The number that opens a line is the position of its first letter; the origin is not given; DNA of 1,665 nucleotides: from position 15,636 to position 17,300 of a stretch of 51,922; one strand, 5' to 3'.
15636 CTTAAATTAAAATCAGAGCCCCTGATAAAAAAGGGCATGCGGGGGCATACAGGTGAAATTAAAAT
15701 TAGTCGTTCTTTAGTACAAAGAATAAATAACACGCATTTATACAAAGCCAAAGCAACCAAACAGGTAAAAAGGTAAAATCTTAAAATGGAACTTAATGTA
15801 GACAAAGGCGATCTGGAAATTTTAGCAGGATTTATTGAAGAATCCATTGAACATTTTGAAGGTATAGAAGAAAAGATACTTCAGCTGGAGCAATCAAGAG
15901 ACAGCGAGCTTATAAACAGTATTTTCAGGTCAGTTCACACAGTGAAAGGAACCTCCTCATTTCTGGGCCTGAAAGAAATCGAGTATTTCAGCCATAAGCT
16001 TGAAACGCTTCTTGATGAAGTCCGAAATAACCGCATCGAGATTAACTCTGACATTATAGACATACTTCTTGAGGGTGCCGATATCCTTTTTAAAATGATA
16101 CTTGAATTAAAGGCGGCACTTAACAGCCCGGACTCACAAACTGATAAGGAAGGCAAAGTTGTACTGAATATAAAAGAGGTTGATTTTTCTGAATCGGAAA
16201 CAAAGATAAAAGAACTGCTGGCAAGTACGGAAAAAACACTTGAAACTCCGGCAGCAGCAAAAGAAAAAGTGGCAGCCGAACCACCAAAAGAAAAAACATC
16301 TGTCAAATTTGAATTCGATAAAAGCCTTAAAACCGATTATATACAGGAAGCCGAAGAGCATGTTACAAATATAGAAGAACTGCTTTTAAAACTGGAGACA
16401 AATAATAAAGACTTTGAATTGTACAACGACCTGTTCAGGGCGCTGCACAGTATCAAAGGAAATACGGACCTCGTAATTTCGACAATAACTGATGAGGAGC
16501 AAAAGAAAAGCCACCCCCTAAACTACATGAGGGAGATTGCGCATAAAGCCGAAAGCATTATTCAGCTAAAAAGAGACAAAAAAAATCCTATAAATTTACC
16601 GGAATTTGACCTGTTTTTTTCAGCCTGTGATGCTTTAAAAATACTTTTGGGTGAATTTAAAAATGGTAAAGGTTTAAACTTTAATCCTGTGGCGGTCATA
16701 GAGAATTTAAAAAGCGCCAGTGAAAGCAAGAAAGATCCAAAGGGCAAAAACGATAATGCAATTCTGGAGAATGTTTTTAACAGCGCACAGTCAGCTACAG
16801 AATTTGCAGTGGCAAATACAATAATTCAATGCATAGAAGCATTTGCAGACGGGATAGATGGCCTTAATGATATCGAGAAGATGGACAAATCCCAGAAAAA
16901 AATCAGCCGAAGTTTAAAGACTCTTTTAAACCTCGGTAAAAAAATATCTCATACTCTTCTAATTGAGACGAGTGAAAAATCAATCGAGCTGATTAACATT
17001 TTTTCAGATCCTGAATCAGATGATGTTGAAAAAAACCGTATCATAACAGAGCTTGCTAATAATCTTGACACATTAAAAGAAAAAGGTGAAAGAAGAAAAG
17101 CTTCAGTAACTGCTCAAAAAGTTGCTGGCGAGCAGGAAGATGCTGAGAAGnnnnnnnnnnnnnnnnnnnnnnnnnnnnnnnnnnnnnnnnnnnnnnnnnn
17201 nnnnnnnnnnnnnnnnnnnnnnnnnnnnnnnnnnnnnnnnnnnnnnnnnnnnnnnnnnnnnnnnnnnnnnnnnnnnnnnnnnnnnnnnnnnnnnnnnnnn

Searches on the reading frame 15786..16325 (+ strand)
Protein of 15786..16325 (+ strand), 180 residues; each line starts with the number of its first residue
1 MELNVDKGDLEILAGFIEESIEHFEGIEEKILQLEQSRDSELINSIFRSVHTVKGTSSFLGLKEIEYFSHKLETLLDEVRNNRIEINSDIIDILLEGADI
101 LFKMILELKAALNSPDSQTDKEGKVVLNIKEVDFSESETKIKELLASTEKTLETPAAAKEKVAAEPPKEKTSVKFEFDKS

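Call 90: search_protein_families(library=pfam, proteins=[window:15786-16325:+], max_evalue=0.01)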
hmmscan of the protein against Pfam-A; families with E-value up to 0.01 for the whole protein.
window:15786-16325:+ (180 aa): 1 family
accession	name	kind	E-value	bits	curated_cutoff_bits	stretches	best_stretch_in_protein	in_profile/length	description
PF01627.28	Hpt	-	1e-14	55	24.6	1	11-100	1-73/84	Hpt domain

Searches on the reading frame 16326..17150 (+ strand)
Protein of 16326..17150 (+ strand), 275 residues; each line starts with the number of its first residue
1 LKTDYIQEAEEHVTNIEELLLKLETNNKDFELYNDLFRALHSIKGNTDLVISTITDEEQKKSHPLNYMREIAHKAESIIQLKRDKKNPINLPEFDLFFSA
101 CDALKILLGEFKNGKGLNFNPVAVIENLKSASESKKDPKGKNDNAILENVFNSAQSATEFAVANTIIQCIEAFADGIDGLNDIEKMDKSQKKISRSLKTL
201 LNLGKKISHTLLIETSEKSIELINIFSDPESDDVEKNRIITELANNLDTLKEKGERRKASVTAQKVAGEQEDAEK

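Call 90: search_protein_families(library=pfam, proteins=[window:16326-17150:+], max_evalue=0.01)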
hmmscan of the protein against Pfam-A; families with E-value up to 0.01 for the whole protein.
window:16326-17150:+ (275 aa): 1 family
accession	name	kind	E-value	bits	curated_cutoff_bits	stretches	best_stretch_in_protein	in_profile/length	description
PF01627.28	Hpt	-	3.8e-07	30.7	24.6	1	3-45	4-38/84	Hpt domain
